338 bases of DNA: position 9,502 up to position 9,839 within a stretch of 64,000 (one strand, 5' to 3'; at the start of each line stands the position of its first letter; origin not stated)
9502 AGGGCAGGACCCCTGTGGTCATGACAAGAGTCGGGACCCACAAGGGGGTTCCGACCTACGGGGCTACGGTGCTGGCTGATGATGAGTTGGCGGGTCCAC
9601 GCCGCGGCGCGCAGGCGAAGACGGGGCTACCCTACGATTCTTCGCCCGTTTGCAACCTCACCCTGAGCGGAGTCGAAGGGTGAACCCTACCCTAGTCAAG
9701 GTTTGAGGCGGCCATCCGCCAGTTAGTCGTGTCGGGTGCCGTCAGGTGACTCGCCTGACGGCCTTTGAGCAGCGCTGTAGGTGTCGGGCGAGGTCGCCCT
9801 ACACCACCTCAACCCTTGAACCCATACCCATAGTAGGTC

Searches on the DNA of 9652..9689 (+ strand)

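Call 30: build_rna_model(alignment_id=A2, structure=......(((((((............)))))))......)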
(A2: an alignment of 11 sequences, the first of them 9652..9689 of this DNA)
Model R1 built from alignment A2 (11 sequences, 38 columns); structure: as given.
model positions 38; base pairs 7; branch points 0; effective number of sequences 11; information 1.009 bits per position. Calibrated on 0.2 Mb of random sequence (short: E-values are rough).
structure used (alignment columns):
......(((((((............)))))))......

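Call 31: search_with_rna_model(model_id=R1, source=window, max_evalue=1, filters=off, show_alignments=0)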
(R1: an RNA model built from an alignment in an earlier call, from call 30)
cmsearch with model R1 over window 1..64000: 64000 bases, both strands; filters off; matches with E-value up to 1: 18.
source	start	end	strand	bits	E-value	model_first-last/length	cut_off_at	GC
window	9652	9689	+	51.1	6.8e-14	1-38/38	no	0.61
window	31604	31641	-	50.5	1.1e-13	1-38/38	no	0.63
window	14192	14229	-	48.8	3.8e-13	1-38/38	no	0.5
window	43679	43716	+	48.2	6e-13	1-38/38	no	0.55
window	23412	23449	+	46.6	2e-12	1-38/38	no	0.58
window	41738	41775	+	44.5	9.1e-12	1-38/38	no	0.61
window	46113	46150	-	43.4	2.1e-11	1-38/38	no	0.53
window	41971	42008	+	41.2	1.1e-10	1-38/38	no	0.66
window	61105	61142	-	40.4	2e-10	1-38/38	no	0.61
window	23358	23395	-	39.5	3.9e-10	1-38/38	no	0.63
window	61319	61356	-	39.4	4.1e-10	1-38/38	no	0.63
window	59172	59209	+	29.7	5.3e-07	1-38/38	no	0.66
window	42053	42091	+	13.1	0.11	1-38/38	no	0.72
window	41567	41605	+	12.9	0.13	1-38/38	no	0.67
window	23145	23182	+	12.4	0.19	1-38/38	no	0.58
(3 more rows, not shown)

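Call 32: search_with_rna_model(model_id=R1, sources=[L001, L002, L003, L004, L005, L006, L007, L008, L009, L010, L011, L012, L013, L014, L015, L016, L017, L018, L019, L020, L021, L022, L023, L024, L025, L026, L027, L028, L029, L030, L031, L032, L033, L034, L035, L036, L037, L038, L039, L040, L041, L042, L043, L044, L045, L046, L047, L048, L049, L050, L051, L052, L053, L054, L055, L056, L057, L058, L059, L060, L061, L062, L063, L064, L065, L066, L067, L068, L069, L070, L071, L072, L073, L074, L075, L076, L077, L078, L079, L080, L081, L083, L089, L090, L091, L092], max_evalue=0.01)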
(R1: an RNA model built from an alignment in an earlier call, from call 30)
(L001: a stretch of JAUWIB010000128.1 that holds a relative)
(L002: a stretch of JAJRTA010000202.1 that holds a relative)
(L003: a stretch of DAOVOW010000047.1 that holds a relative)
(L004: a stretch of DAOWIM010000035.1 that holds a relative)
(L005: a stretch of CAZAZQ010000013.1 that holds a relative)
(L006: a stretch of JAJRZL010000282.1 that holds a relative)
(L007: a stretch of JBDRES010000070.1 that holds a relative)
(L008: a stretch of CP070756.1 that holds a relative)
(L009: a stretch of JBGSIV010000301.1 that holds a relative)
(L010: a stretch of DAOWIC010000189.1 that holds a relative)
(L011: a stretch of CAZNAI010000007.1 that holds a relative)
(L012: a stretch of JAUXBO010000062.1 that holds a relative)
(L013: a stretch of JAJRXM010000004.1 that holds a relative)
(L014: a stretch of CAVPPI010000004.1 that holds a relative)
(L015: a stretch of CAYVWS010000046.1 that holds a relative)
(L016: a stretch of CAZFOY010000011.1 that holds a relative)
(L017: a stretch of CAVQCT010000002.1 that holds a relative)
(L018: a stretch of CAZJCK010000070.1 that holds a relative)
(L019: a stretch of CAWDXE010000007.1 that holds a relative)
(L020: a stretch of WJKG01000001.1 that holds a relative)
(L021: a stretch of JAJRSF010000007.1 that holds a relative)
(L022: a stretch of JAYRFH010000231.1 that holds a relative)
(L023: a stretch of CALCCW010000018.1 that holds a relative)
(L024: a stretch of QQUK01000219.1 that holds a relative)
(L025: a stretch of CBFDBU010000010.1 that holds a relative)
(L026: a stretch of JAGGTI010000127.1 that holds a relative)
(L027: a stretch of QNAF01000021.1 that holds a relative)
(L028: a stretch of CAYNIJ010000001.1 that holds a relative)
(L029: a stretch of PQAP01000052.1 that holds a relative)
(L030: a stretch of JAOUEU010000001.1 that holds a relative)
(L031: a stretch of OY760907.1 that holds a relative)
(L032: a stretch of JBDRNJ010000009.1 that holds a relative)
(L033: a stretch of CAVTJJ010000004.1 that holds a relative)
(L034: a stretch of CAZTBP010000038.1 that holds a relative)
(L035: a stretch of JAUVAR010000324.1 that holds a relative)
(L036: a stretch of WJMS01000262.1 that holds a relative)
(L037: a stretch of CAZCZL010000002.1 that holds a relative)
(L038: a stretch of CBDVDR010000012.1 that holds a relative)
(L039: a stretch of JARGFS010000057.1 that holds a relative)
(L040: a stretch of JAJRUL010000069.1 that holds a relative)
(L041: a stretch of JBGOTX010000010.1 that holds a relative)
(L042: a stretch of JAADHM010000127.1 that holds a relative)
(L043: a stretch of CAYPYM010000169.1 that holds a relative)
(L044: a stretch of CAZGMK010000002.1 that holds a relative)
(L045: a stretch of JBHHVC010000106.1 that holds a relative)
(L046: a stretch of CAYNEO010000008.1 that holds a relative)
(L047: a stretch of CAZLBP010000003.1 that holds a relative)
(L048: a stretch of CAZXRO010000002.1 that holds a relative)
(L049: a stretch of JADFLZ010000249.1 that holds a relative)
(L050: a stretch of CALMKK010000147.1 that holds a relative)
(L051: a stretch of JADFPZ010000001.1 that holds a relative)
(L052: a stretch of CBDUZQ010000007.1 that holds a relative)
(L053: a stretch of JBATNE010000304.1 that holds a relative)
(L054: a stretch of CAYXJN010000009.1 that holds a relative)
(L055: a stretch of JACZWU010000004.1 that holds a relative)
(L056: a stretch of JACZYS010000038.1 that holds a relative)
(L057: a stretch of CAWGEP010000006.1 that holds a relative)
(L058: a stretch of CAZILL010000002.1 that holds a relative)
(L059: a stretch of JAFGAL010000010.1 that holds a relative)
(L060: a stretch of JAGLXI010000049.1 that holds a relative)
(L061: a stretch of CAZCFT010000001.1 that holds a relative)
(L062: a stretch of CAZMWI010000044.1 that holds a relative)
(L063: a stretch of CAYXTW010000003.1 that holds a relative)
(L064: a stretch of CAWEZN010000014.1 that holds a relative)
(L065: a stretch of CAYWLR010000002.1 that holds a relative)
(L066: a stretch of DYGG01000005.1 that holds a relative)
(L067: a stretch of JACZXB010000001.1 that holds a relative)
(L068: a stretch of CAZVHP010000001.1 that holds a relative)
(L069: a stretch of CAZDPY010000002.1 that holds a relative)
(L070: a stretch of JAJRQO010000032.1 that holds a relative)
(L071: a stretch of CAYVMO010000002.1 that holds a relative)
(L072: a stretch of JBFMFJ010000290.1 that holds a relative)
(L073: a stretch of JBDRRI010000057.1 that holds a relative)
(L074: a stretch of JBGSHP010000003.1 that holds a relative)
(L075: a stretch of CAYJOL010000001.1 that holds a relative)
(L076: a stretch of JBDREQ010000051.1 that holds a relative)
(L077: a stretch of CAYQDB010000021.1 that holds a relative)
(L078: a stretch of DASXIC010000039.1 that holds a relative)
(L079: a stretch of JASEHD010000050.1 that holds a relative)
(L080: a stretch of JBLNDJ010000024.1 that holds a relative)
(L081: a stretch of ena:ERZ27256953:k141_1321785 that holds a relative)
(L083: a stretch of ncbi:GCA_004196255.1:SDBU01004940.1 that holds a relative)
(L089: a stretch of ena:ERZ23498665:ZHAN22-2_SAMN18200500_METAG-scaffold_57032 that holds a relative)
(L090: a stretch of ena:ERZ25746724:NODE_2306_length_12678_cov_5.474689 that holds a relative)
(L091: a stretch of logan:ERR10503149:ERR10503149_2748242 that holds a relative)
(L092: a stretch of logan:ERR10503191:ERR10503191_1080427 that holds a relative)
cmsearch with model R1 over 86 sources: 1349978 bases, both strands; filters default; matches with E-value up to 0.01: 12.
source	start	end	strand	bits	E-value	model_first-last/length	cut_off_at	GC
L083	11026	11063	+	44.6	1.8e-10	1-38/38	no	0.63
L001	11014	11051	+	40.9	2.9e-09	1-38/38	no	0.66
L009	1301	1338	+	40.8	3e-09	1-38/38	no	0.63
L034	9949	9986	+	40.2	4.9e-09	1-38/38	no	0.55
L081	11313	11350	+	38.4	1.8e-08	1-38/38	no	0.68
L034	9835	9872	-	37.2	4.3e-08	1-38/38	no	0.55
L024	3401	3438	+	33.7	5.7e-07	1-38/38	no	0.5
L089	2154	2191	+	32.9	1e-06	1-38/38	no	0.66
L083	11307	11344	+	32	2e-06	1-38/38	no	0.66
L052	10843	10877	+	27.3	6.7e-05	1-38/38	no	0.6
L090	10912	10949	+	26.1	0.00016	1-38/38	no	0.61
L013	8684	8705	+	25.5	0.00025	9-30/38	no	0.55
